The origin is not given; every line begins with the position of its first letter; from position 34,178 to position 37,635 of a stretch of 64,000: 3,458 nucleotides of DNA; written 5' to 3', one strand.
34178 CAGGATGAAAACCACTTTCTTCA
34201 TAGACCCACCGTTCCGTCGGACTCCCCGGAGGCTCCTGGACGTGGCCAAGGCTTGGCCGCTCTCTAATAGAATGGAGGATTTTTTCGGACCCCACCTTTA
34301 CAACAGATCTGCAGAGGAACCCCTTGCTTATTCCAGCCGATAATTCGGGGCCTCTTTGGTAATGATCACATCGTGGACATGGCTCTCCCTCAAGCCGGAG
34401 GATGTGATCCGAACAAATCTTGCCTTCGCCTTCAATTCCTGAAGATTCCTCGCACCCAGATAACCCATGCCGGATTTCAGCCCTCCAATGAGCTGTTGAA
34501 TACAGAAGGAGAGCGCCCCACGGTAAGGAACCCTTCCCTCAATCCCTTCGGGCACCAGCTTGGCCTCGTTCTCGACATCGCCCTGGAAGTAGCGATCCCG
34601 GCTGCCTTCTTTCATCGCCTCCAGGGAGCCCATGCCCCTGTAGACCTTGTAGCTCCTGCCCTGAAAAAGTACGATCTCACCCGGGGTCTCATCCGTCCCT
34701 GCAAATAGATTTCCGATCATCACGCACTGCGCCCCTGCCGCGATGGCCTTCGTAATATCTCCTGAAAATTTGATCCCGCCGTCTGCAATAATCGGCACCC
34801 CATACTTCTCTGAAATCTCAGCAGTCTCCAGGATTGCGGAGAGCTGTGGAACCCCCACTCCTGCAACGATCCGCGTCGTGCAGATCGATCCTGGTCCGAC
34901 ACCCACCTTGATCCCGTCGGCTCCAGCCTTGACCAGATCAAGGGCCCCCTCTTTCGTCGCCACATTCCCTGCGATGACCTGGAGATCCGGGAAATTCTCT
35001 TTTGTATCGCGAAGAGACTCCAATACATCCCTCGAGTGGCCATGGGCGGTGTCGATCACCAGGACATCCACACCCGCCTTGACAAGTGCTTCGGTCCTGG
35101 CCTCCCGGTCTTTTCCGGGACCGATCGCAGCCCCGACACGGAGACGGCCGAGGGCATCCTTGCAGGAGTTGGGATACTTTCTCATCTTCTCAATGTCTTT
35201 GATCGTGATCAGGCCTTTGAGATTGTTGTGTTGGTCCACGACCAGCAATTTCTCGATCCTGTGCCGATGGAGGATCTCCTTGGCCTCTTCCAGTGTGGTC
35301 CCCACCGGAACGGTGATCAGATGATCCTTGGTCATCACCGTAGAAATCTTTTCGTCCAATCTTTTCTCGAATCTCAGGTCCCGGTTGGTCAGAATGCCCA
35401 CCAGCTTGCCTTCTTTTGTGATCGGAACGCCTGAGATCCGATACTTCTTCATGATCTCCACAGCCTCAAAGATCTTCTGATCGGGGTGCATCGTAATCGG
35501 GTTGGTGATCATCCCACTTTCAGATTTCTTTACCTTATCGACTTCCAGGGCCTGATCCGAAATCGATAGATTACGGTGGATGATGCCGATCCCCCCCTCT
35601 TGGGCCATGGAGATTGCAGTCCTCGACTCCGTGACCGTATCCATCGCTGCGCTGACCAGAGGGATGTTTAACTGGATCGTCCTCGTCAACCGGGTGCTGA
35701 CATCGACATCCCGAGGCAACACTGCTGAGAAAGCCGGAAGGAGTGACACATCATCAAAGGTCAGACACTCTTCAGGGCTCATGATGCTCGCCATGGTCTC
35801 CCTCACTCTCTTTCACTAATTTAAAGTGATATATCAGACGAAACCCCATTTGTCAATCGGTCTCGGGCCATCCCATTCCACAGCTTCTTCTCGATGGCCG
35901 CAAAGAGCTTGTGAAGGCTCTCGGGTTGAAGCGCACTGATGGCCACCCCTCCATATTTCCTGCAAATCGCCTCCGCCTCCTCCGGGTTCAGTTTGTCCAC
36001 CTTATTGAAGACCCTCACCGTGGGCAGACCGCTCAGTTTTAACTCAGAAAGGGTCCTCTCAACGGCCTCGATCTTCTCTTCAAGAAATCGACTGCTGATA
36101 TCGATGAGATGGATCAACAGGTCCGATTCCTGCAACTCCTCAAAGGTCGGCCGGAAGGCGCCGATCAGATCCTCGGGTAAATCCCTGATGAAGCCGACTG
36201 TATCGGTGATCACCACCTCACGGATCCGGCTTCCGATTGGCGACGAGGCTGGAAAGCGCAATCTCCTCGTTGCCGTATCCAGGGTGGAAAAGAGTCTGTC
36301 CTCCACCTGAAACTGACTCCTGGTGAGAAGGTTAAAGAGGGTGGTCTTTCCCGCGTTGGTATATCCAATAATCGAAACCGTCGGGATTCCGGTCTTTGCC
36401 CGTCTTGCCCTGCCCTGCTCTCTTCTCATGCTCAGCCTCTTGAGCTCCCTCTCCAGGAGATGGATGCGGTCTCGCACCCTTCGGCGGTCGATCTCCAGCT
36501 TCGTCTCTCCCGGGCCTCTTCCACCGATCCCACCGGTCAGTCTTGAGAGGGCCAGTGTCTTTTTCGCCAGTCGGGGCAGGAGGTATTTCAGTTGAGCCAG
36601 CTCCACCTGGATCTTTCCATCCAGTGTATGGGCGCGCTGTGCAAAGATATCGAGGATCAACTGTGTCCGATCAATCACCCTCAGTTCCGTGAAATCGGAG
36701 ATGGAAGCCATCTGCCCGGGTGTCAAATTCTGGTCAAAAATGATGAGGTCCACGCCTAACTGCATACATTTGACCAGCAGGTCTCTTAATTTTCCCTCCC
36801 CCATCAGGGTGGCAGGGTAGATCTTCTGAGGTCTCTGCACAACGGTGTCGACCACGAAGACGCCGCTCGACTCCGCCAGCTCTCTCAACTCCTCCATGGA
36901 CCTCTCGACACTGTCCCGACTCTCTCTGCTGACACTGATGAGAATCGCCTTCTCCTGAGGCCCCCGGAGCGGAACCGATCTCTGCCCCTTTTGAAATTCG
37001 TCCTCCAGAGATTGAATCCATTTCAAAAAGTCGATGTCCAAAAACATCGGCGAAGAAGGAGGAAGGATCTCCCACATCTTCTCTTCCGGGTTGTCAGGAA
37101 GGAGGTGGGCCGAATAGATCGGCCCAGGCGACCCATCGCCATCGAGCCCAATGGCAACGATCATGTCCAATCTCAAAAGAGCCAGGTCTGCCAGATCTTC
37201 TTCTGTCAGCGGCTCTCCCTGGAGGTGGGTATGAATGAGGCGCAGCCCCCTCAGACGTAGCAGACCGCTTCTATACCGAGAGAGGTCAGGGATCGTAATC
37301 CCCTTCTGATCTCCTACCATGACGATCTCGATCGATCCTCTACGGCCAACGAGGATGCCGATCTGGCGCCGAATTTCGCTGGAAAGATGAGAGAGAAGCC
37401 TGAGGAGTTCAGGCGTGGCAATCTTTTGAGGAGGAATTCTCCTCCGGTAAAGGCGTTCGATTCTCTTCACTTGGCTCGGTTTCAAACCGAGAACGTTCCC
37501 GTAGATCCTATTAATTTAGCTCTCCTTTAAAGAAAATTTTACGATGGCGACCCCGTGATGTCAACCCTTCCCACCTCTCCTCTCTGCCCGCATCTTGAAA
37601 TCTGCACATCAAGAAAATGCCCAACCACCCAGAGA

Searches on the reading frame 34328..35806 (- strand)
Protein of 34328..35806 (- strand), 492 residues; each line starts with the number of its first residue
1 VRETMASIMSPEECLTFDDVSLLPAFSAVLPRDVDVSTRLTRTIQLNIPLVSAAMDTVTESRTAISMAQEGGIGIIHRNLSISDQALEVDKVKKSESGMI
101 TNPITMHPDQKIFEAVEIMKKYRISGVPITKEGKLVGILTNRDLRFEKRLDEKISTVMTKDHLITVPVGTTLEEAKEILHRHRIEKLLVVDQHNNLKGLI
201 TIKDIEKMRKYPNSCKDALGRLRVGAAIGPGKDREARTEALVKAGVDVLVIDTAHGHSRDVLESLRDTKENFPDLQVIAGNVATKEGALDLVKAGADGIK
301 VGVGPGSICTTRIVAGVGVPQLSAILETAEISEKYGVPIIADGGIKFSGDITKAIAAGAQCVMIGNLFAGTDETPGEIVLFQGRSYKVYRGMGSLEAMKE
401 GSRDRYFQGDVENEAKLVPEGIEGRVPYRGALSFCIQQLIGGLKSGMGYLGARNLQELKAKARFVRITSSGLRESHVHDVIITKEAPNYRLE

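Call 3: search_protein_families(library=pfam, proteins=[window:34328-35806:-], max_evalue=1)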
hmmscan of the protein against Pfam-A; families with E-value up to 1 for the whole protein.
window:34328-35806:- (492 aa): 12 families
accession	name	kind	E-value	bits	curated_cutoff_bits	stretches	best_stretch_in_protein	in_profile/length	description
PF00478.31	IMPDH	-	4.5e-165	549.2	25.6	1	15-478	2-345/345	IMP dehydrogenase / GMP reductase domain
PF00571.33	CBS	-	2.1e-25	89.2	24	2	99-145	5-52/57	CBS domain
PF03060.21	NMO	-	1.9e-08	34.6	28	1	224-375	92-232/331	Nitronate monooxygenase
PF01070.24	FMN_dh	-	2.2e-07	30.7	24.9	1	275-368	219-305/350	FMN-dependent dehydrogenase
PF00977.27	His_biosynth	-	0.00014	21.8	23.6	1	220-368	70-222/228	Histidine biosynthesis protein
PF01645.23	Glu_synthase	-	0.00046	19.9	20.4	1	285-366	218-305/369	Conserved region in glutamate synthase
PF01081.25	Aldolase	-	0.017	15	27.8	1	237-306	25-88/196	KDPG and KHG aldolase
PF05690.20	ThiG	-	0.027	14.3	23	1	329-370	168-209/247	Thiazole biosynthesis protein ThiG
PF04309.18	G3P_antiterm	-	0.027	14.3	27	1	329-364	132-167/173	Glycerol-3-phosphate responsive antiterminator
PF02581.23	TMP-TENI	-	0.039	13.8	27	1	267-363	87-175/180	Thiamine monophosphate synthase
PF01180.27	DHO_dh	-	0.041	13.5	27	1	330-367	232-271/291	Dihydroorotate dehydrogenase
PF09843.14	DUF2070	-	0.053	12.3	30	1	169-253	343-431/561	Predicted membrane protein (DUF2070)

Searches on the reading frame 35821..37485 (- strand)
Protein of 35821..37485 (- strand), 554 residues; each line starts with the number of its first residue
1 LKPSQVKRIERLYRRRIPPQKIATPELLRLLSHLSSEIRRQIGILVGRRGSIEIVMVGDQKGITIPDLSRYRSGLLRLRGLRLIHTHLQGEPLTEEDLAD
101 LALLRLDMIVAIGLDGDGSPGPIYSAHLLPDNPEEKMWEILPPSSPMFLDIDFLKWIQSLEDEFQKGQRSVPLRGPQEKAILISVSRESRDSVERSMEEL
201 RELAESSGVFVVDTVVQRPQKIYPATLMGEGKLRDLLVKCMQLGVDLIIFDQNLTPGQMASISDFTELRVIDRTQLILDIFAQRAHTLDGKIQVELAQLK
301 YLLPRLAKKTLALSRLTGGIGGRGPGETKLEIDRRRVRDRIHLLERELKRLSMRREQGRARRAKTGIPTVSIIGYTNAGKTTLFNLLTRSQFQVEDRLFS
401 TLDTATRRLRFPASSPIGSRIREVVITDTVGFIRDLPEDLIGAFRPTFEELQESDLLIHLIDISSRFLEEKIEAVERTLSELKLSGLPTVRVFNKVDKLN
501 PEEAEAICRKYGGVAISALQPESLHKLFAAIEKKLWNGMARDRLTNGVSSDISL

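Call 3: search_protein_families(library=pfam, proteins=[window:35821-37485:-], max_evalue=1)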
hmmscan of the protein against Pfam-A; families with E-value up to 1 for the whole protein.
window:35821-37485:- (554 aa): 14 families
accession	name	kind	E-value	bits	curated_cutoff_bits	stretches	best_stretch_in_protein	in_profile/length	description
PF13167.11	GTP-bdg_N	-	2.1e-27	95.9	25.4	1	194-282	1-89/89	GTP-binding GTPase N-terminal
PF16360.10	GTP-bdg_M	-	2.5e-27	95.6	29.5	1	284-362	1-79/79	GTP-binding GTPase Middle Region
PF01926.29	MMR_HSR1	-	7.7e-18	65.1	21.9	1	369-495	1-113/113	50S ribosome-binding GTPase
PF02421.24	FeoB_N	-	0.0029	17.6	27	1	369-395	2-28/156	Ferrous iron transport protein B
PF16897.10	MMR_HSR1_Xtn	-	0.0031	17.9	35.2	1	487-535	56-104/106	C-terminal region of MMR_HSR1 domain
PF00009.33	GTP_EFTU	-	0.0036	17.3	26.5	0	367-394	3-30/188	Elongation factor Tu GTP binding domain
PF03193.22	RsgA_GTPase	-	0.0098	16.2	30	0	471-530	38-103/174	RsgA GTPase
PF09439.16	SRPRB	-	0.034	14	25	1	368-395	4-29/178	Signal recognition particle receptor beta subunit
PF00350.29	Dynamin_N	-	0.041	14.3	27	0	370-396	1-27/168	Dynamin family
PF00025.27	Arf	-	0.051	13.5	22.3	0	371-393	18-40/174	ADP-ribosylation factor family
PF03029.23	ATP_bind_1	-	0.058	13.6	27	0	457-504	126-172/240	Conserved hypothetical ATP binding protein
PF10017.15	Methyltransf_33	-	0.077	12.5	23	1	461-535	94-167/304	Histidine-specific methyltransferase, SAM-dependent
PF08477.19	Roc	-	0.12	13.1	27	0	370-407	2-39/119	Ras of Complex, Roc, domain of DAPkinase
PF00071.28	Ras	-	0.3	11.1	21.6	1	372-534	4-159/162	Ras family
